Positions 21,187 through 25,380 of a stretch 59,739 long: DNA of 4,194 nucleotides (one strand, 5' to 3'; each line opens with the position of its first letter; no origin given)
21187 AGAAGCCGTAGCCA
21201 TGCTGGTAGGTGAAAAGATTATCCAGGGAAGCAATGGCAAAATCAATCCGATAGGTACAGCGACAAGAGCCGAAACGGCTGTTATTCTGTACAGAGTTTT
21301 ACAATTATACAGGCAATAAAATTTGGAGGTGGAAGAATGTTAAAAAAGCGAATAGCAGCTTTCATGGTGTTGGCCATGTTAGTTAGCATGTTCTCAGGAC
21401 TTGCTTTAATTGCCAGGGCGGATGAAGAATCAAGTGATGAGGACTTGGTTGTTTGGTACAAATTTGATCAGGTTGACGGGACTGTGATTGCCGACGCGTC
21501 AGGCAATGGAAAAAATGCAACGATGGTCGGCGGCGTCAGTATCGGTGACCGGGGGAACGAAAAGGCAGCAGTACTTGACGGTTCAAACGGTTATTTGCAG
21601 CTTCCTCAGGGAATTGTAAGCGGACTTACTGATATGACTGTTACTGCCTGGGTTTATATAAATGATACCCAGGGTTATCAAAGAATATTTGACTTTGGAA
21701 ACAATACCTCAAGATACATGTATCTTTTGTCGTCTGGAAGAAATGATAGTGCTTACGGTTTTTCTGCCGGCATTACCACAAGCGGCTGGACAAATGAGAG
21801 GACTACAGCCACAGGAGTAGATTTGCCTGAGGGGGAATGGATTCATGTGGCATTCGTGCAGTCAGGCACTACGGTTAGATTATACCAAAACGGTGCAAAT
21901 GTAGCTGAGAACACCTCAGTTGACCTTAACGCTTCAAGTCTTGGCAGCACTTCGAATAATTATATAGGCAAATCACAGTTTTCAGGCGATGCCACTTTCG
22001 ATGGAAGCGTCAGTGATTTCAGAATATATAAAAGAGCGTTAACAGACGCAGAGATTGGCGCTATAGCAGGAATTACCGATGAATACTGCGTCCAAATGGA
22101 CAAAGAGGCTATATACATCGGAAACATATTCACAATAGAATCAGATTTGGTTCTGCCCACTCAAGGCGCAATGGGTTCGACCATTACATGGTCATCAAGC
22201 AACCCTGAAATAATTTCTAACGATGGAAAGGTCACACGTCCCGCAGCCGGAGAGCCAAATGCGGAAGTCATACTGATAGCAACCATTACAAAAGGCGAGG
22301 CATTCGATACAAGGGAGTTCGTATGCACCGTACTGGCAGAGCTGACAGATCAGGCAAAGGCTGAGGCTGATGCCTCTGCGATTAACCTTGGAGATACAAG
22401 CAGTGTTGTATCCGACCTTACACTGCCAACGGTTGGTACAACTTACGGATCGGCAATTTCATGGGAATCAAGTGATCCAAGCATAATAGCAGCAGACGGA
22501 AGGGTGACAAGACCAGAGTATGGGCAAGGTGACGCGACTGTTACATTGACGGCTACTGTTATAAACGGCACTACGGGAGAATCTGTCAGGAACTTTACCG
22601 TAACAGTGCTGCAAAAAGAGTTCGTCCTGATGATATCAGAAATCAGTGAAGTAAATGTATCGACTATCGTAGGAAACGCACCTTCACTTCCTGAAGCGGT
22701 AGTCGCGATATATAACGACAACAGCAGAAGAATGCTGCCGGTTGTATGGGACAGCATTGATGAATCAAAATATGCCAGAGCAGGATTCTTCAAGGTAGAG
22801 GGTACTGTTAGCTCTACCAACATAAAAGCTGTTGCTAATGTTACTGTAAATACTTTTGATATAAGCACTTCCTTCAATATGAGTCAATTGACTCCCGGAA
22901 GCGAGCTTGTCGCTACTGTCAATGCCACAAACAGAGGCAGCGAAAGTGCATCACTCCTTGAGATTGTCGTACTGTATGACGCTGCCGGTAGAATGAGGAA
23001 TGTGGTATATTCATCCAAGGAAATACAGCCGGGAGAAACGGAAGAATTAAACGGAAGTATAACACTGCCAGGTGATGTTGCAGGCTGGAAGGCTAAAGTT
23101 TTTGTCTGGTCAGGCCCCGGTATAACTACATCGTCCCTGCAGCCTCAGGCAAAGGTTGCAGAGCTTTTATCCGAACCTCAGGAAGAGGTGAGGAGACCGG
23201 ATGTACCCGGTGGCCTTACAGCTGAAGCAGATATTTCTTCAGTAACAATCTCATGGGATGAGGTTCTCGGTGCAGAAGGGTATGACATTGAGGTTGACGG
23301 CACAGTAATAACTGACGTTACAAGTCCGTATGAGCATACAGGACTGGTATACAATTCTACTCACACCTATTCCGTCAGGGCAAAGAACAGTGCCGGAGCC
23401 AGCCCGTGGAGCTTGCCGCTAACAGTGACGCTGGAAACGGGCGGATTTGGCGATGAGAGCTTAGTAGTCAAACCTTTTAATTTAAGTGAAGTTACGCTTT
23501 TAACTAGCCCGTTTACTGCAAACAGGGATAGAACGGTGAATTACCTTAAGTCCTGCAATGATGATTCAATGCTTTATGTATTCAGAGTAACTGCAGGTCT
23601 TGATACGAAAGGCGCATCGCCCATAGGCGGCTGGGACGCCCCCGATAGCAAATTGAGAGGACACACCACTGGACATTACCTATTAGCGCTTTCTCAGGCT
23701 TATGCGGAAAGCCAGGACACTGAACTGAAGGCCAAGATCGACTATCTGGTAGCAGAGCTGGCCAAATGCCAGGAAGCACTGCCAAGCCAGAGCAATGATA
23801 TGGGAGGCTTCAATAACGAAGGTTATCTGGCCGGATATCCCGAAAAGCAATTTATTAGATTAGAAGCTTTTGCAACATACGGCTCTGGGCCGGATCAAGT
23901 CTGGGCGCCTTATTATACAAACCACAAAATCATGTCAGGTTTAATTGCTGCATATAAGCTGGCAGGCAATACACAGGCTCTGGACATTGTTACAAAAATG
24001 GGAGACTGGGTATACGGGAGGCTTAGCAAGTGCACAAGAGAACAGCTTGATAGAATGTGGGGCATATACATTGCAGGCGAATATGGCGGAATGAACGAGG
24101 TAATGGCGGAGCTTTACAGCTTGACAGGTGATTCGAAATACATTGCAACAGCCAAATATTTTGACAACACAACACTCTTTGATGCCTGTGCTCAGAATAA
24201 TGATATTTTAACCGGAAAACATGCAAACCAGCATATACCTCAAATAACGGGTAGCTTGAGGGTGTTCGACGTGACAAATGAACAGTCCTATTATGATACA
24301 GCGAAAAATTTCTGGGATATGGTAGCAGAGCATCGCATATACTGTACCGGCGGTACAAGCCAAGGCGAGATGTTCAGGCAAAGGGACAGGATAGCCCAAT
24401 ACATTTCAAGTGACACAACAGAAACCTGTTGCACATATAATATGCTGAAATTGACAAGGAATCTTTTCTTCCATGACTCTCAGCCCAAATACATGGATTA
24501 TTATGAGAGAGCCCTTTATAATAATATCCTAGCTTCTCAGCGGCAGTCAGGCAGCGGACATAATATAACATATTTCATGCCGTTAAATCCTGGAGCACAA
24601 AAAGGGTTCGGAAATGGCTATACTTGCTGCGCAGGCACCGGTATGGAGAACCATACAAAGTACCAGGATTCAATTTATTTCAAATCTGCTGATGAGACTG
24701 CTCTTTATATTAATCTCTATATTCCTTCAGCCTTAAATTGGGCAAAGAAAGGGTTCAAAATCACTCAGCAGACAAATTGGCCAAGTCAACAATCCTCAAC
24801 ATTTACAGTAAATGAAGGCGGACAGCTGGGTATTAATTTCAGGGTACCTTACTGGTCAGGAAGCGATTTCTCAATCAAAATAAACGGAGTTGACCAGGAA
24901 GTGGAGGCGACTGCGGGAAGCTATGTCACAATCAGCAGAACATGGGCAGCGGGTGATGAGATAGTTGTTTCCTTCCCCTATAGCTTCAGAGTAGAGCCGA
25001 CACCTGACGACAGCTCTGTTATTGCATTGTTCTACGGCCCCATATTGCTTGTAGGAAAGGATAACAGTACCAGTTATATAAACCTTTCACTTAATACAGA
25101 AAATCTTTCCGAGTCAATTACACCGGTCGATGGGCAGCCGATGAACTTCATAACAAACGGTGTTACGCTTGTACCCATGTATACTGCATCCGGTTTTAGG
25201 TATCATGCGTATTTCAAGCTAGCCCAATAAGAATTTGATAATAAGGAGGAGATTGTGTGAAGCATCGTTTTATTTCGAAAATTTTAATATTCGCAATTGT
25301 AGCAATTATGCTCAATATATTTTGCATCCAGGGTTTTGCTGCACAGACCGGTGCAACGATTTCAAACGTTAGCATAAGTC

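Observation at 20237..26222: Two-tier cohesin / dockerin / SLH scaffold encoded around a GH127-type beta-L-arabinofuranosidase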

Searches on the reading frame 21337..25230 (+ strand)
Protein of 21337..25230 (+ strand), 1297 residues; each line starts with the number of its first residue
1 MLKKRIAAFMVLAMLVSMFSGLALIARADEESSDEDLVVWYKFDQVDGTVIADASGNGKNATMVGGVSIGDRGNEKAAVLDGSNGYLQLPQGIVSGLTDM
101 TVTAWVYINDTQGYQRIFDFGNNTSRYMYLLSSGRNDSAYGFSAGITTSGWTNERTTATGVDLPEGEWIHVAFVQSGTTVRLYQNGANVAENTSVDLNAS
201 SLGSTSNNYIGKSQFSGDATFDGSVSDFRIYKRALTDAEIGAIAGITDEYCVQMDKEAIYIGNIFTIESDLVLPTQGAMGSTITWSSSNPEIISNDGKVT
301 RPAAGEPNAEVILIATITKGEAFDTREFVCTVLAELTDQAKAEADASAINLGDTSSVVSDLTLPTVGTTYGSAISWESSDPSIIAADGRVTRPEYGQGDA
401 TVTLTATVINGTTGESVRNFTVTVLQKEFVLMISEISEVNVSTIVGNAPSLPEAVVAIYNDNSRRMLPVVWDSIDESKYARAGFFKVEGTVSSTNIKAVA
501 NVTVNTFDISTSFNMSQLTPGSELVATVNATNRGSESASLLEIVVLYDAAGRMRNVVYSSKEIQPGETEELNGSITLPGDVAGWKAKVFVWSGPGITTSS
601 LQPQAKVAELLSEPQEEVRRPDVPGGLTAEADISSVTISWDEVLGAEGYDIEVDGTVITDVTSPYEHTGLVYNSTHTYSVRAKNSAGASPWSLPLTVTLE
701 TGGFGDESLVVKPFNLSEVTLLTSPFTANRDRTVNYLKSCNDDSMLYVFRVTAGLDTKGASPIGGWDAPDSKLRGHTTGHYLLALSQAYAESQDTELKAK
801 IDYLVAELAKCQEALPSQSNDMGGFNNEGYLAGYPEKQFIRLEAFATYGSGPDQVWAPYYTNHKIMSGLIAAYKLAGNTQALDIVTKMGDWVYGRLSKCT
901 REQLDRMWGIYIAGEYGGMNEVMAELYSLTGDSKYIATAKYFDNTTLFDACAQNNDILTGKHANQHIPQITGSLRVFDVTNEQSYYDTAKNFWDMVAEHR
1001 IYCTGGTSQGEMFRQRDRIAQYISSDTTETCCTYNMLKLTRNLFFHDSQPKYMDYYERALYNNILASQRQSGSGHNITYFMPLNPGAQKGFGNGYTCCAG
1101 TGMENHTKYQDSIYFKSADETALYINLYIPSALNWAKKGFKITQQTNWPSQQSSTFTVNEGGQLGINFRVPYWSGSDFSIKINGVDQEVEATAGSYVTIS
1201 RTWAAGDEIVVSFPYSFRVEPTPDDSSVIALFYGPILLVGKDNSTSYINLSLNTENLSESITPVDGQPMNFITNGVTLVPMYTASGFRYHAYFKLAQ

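Call 3: search_protein_families(library=pfam, proteins=[window:21337-25230:+], max_evalue=0.01)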
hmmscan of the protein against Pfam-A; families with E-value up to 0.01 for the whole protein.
window:21337-25230:+ (1297 aa): 7 families
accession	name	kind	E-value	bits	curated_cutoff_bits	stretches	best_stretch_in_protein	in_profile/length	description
PF07944.18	Beta-AFase-like_GH127_cat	-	1.1e-104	351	24.9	1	718-1111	1-376/376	Beta-L-arabinofuranosidase, GH127 catalytic domain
PF20578.4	aBig_2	-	2.7e-52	175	27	2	252-334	1-88/89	Atrophied bacterial Ig domain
PF13385.13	Laminin_G_3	-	2.3e-29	103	27.6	1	81-240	1-150/151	Concanavalin A-like lectin/glucanases superfamily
PF20736.2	Glyco_hydro127M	-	1.2e-20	73.8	24.2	1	1123-1214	2-94/95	Beta-L-arabinofuranosidase, GH127 middle domain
PF07532.17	Big_4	-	5.3e-14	51.9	22.1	1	436-492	1-57/59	Bacterial Ig-like domain (group 4)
PF00041.27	fn3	-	1.2e-07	32.3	25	1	624-697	3-83/84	Fibronectin type III domain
PF16383.10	DUF4992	-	0.0051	17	29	0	627-654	57-84/183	Domain of unknown function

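Call 8: search_solved_structures(query=window:21337-25230:+, max_evalue=0.001, show_alignments=1)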
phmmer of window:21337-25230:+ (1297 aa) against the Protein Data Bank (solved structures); distinct sequences matched with E-value up to 0.001: 15.
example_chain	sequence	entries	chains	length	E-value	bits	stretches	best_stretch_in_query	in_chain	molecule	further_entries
5opj_A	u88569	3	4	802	9.5e-91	308.5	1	706-1241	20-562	Rhamnogalacturonan lyase | Acetyl-CoA carboxylase, biotin carboxylase | Glycosyl hydrolase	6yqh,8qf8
8k7y_A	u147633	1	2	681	1.4e-52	182.1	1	731-1247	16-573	beta1,3-L-arabinofuranoside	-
8k7x_A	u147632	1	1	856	3.2e-52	180.9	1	731-1247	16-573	beta-L-arabinofuranosidase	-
8q2h_A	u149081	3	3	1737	5.3e-37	130.5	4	400-504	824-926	beta-galactosidase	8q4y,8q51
4qvs_A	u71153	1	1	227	7.8e-29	103.4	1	37-247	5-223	S-layer domain-containing protein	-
5ho0_A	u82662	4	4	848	1.2e-21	79.7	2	332-433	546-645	Extracellular arabinanase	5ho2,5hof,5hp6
6ex6_B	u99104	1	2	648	2e-21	78.9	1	859-1240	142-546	Six-hairpin glycosidase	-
4qjy_A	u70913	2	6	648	2.1e-16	62.3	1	981-1253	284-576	GH127 beta-L-arabinofuranosidase | GH127 beta-L-arabinofuranoside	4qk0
5ho9_A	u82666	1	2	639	5.5e-13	50.9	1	332-425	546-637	Extracellular arabinanase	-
5mqo_A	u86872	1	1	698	3.6e-12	48.2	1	857-1216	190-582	Non-reducing end beta-L-arabinofuranosidase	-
3wre_A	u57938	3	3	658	1.8e-09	39.3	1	929-1237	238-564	Non-reducing end beta-L-arabinofuranosidase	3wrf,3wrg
3wkw_A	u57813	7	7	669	1.9e-09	39.2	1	929-1237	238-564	Non-reducing end beta-L-arabinofuranosidase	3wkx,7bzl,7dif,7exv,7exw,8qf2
7exu_A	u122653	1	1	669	2.6e-09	38.7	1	929-1237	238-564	Non-reducing end beta-L-arabinofuranosidase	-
5hon_A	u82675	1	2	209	4.2e-09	38.1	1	40-244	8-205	Extracellular arabinanase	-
9fli_A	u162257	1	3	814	0.00047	21.4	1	429-516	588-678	Arabinogalactan endo-beta-1,4-galactanase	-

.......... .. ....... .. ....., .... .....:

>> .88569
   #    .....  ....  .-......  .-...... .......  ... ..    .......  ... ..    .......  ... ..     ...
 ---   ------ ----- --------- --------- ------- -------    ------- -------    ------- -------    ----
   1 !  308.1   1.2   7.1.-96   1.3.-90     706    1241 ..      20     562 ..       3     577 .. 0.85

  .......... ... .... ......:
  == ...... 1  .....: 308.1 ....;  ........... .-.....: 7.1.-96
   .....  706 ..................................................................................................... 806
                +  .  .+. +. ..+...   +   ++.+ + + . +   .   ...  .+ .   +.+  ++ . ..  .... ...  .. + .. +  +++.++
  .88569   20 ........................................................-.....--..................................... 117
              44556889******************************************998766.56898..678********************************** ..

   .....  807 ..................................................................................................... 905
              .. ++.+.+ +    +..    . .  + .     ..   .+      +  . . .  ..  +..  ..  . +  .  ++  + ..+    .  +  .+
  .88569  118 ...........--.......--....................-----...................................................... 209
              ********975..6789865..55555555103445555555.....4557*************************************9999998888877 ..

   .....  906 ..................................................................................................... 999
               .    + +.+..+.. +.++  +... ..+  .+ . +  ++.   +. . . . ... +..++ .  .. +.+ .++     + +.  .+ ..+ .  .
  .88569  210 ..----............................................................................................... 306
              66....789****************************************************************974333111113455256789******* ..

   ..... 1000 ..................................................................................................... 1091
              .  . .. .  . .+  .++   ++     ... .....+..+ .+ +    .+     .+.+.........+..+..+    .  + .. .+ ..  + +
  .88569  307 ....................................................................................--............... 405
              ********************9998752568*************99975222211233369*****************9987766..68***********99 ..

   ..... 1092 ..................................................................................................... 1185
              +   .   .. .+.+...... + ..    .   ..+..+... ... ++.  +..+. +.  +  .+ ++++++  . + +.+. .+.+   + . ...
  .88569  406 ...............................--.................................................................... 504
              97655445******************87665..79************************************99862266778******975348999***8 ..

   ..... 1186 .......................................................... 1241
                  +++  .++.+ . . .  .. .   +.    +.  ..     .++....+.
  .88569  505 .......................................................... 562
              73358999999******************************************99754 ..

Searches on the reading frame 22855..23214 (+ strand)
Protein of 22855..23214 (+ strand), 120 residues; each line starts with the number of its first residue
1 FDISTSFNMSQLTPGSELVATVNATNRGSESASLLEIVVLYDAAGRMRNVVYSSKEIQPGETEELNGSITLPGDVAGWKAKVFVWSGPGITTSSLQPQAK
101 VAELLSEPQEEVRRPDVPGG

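Call 72: search_solved_structures(query=window:22855-23214:+, max_evalue=1)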
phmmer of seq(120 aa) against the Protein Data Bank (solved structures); distinct sequences matched with E-value up to 1: 2.
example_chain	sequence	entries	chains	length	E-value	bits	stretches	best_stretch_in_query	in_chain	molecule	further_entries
2zvb_A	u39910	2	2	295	0.37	14.3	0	63-94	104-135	Precorrin-3 C17-methyltransferase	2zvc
9p6s_C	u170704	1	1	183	0.95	13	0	6-34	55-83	Fibronectin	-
